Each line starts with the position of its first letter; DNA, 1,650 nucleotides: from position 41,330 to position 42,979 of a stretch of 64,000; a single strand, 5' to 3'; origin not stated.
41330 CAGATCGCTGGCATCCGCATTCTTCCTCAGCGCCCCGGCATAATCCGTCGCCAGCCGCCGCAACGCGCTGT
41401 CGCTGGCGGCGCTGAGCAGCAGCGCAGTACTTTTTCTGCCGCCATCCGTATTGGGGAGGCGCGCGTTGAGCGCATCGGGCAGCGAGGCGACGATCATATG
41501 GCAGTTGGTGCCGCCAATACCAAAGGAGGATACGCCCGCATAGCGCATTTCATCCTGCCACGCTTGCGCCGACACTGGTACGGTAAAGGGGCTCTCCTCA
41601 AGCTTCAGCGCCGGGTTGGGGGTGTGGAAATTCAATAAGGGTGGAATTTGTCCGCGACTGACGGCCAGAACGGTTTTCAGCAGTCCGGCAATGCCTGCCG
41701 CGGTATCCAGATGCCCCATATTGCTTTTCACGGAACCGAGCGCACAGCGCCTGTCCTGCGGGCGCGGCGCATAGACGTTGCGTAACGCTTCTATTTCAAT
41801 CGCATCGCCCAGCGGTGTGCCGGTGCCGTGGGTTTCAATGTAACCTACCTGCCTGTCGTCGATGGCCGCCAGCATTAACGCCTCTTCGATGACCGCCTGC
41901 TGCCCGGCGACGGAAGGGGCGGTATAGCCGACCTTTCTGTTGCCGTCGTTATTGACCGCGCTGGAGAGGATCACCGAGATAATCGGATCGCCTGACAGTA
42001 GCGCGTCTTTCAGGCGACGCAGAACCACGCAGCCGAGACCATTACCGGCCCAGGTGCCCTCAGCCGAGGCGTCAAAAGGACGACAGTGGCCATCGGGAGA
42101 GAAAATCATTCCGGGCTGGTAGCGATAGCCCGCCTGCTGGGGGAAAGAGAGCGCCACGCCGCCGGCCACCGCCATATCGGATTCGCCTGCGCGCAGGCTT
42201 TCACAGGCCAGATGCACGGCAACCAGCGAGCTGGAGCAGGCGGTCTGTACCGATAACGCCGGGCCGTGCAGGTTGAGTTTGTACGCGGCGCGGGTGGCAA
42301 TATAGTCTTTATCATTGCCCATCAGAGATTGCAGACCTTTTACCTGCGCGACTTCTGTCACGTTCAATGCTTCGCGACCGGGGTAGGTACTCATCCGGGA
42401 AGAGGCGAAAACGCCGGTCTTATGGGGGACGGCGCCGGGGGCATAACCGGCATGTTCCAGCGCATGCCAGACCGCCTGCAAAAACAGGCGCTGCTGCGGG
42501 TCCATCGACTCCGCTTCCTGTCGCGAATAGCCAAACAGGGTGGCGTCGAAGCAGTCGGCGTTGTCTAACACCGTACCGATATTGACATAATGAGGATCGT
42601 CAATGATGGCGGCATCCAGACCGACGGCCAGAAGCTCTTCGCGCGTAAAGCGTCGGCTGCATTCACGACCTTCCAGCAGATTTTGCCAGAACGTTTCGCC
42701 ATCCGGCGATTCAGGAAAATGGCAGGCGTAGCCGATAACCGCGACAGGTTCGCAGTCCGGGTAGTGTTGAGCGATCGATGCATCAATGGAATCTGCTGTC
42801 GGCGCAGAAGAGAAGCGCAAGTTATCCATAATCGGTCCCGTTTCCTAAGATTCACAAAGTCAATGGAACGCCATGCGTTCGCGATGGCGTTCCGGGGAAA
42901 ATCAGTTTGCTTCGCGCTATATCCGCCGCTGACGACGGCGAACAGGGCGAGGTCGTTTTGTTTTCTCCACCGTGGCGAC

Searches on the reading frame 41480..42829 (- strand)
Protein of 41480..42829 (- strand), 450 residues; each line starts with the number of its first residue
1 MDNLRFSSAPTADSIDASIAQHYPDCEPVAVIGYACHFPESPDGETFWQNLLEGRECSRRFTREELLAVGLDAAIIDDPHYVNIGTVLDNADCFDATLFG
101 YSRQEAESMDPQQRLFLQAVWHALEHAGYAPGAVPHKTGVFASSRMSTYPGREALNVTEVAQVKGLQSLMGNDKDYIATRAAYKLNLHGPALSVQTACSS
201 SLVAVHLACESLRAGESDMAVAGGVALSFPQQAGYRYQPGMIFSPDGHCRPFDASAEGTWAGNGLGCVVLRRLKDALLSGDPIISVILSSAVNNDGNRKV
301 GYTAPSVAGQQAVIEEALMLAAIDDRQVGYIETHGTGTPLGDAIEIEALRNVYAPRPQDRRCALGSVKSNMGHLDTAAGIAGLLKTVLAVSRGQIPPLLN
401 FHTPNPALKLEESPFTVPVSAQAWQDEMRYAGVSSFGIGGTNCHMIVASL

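Call 19: find_related_loci(query=window:41480-42829:-, collection=genome_contigs, flank=1500)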
Query window:41480-42829:- (450 aa) in genome_contigs; peptide patterns used: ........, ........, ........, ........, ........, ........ (x = any residue, [..] = any of these).
90 stretches matched a pattern; 75 encode a relative of the query (tblastn E <= 1e-3); 75 distinct loci.
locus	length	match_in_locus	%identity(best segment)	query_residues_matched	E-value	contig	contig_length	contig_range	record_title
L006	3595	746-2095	99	1-450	0e+0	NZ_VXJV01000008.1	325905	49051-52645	Salmonella enterica subsp. diarizonae strain CCUG 30040T contig_0000008, whole genome shotgun sequence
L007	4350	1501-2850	96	1-450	0e+0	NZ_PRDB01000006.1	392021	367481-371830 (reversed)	Klebsiella michiganensis strain DSM 25444 contig_6, whole genome shotgun sequence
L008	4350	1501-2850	94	1-450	0e+0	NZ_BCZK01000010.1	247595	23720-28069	Klebsiella oxytoca NBRC 105695, whole genome shotgun sequence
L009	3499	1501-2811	69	14-450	0e+0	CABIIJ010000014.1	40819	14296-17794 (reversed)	uncultured Comamonas sp. isolate ISORED-1 genome assembly, contig: ISORED1_18, whole genome shotgun sequence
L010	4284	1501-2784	71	23-450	0e+0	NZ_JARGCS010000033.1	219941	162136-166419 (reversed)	Pseudomonas entomophila strain WZ006 contig:33, whole genome shotgun sequence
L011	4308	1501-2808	73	15-450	0e+0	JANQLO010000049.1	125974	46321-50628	MAG: Chromatiales bacterium isolate PL25a_bin.61 k99_2050048, whole genome shotgun sequence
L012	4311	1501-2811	64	15-450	0e+0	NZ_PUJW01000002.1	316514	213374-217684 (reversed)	Photorhabdus cinerea strain DSM 19724 scaffold_0002, whole genome shotgun sequence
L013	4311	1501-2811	64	15-450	0e+0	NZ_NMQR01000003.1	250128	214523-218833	Photorhabdus sp. CRCIA-P01 scaffold3.1, whole genome shotgun sequence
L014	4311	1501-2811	63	15-450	0e+0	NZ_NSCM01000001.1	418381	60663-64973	Photorhabdus bodei strain LJ24-63 LJ_63_scf0001, whole genome shotgun sequence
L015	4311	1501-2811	63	15-450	0e+0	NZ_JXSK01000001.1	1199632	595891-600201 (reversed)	Photorhabdus luminescens subsp. luminescens strain DSM 3368 Contig001, whole genome shotgun sequence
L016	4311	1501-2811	63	15-450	0e+0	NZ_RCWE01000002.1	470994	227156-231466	Photorhabdus akhurstii strain DSM 15138 scaffold_0002, whole genome shotgun sequence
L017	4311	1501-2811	63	15-450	0e+0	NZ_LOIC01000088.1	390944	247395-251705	Photorhabdus namnaonensis strain PB45.5 Phpb_contig000089, whole genome shotgun sequence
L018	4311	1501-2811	63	15-450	0e+0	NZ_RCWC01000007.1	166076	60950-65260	Photorhabdus noenieputensis strain DSM 25462 scaffold_0007, whole genome shotgun sequence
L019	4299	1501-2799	71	18-450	0e+0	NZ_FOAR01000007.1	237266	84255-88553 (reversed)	Pseudomonas agarici strain LMG 2112, whole genome shotgun sequence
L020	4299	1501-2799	53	20-449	1e-140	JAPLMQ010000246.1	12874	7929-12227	MAG: Planctomycetota bacterium isolate LacPavin_0920_WC57_MAG_68_11 LacPavin_0920_WC57_scaffold_340854, whole genome sho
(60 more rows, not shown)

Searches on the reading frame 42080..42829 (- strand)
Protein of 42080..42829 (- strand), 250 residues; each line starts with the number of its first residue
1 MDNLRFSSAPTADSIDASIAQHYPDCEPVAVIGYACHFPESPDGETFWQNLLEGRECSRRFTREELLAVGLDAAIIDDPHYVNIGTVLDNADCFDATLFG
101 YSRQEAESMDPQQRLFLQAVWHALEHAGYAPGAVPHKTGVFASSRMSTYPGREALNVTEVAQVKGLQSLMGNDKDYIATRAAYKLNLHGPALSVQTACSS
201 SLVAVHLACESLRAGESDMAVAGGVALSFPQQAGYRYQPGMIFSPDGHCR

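Call 30: find_homologous_proteins(query=window:42080-42829:-, max_evalue=1e-30)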
Query window:42080-42829:- (250 aa): 1616 proteins with E <= 1e-30 among 5291 candidates; the best 120 are listed.
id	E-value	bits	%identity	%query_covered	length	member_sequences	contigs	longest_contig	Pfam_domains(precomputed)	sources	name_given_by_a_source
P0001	9.0e-167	571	100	100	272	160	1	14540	PF00109.33,PF00108.30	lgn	-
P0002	2.3e-166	570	100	100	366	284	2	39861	PF00109.33,PF00108.30,PF02801.29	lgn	-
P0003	3.0e-166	569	100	100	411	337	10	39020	PF00109.33,PF00108.30,PF02801.29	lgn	-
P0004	3.9e-152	523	96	96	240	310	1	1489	PF00109.33,PF00108.30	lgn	-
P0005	5.8e-148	509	97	92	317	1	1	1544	PF01261.31,PF00109.33,PF00108.30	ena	-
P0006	3.4e-139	481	91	96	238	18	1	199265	PF00109.33,PF00108.30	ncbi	-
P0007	1.8e-118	413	77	94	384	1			PF00109.33,PF00108.30,PF02801.29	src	-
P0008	2.5e-115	402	73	95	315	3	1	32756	PF00109.33,PF00108.30,PF02801.29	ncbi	ncbi:beta-ketoacyl synthase N-terminal-like domain-containing protein, partial [Azoarcus taiwanensis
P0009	5.5e-114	398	99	71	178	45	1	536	PF00109.33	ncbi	ncbi:TPA: beta-ketoacyl synthase N-terminal-like domain-containing protein, partial [Escherichia col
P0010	1.2e-109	384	72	92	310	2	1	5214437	PF00109.33,PF00108.30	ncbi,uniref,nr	ncbi:polyketide synthase [Xanthomonas hortorum]|uniref:polyketide synthase n=1 Tax=Xanthomonas horto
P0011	5.4e-104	365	69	93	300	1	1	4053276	PF00109.33,PF00108.30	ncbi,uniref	ncbi:polyketide synthase [Morganella morganii]|uniref:polyketide synthase n=1 Tax=Morganella morgani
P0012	1.2e-98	348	92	66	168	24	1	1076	PF00109.33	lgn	-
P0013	2.3e-98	347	68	90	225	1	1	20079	PF00109.33,PF00108.30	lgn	-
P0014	8.4e-98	345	99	60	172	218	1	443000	PF00109.33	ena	-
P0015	1.3e-95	338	81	78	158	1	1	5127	PF00109.33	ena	-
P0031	9.7e-68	247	91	47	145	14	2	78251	PF00109.33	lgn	-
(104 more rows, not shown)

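Call 31: find_encoding_contigs(protein=P0006, flank=1500, max_places=3)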
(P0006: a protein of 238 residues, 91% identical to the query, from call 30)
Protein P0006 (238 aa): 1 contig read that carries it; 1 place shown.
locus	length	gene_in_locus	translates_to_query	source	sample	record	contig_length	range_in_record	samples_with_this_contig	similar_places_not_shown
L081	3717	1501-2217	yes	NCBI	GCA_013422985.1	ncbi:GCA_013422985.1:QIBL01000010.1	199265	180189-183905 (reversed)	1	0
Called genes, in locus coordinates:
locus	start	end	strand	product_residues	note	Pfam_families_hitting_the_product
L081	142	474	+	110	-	PF00668:Condensation (weak)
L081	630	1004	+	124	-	-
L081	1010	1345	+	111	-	PF00550:PP-binding (weak)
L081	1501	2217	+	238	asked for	PF00109:ketoacyl-synt, PF00108:Thiolase_N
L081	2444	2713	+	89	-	PF02801:Ketoacyl-synt_C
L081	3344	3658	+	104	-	PF00698:Acyl_transf_1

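Call 32: find_encoding_contigs(protein=P0015, flank=1500, max_places=3)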
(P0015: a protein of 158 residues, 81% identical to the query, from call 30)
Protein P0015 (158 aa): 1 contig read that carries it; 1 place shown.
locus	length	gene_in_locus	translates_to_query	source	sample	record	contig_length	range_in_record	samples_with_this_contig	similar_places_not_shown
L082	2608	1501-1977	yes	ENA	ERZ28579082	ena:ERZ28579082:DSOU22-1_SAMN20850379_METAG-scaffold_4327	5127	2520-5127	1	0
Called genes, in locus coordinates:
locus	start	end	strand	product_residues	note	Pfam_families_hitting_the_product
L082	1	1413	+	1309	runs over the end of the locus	?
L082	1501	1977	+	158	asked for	PF00109:ketoacyl-synt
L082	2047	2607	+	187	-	?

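Call 33: find_encoding_contigs(protein=P0031, flank=1500, max_places=3)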
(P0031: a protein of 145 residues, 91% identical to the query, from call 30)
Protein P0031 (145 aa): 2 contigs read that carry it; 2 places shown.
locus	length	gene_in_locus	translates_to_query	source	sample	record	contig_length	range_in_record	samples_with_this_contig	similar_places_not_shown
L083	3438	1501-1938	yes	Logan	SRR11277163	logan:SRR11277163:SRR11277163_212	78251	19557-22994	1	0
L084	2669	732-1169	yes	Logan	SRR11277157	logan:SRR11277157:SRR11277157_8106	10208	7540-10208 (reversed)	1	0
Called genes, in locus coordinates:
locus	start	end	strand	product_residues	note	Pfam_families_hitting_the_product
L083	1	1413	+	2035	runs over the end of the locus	PF00550:PP-binding (weak), PF00668:Condensation, PF00501:AMP-binding, PF13193:AMP-binding_C (faint), PF08242:Methyltransf_12, PF00550:PP-binding, PF00668:Condensation, PF00550:PP-binding (weak), +2 more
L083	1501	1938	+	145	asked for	PF00109:ketoacyl-synt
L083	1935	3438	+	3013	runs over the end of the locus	PF00109:ketoacyl-synt, PF02801:Ketoacyl-synt_C, PF16197:KAsynt_C_assoc, PF00698:Acyl_transf_1, PF13489:Methyltransf_23, PF08241:Methyltransf_11, PF08242:Methyltransf_12, PF13649:Methyltransf_25, +17 more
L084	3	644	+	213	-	?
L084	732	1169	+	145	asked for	PF00109:ketoacyl-synt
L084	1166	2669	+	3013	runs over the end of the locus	PF00109:ketoacyl-synt, PF02801:Ketoacyl-synt_C, PF16197:KAsynt_C_assoc, PF00698:Acyl_transf_1, PF13489:Methyltransf_23, PF08241:Methyltransf_11, PF08242:Methyltransf_12, PF13649:Methyltransf_25, +17 more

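Call 34: find_encoding_contigs(protein=P0011, flank=1500, max_places=2)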
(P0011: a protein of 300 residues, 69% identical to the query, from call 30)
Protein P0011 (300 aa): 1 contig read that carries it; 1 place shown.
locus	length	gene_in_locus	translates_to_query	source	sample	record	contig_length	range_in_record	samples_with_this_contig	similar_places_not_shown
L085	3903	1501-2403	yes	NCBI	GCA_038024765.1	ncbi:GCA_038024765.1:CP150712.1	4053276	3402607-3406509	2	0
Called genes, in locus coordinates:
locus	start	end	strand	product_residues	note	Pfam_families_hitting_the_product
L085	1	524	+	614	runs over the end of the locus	PF08242:Methyltransf_12, PF00550:PP-binding, PF00668:Condensation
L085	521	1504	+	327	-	PF00668:Condensation, PF00550:PP-binding (weak)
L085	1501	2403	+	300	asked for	PF00109:ketoacyl-synt, PF00108:Thiolase_N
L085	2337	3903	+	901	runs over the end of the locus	PF02801:Ketoacyl-synt_C, PF16197:KAsynt_C_assoc, PF22621:CurL-like_PKS_C (faint), PF00698:Acyl_transf_1, PF22953:SpnB_Rossmann (faint)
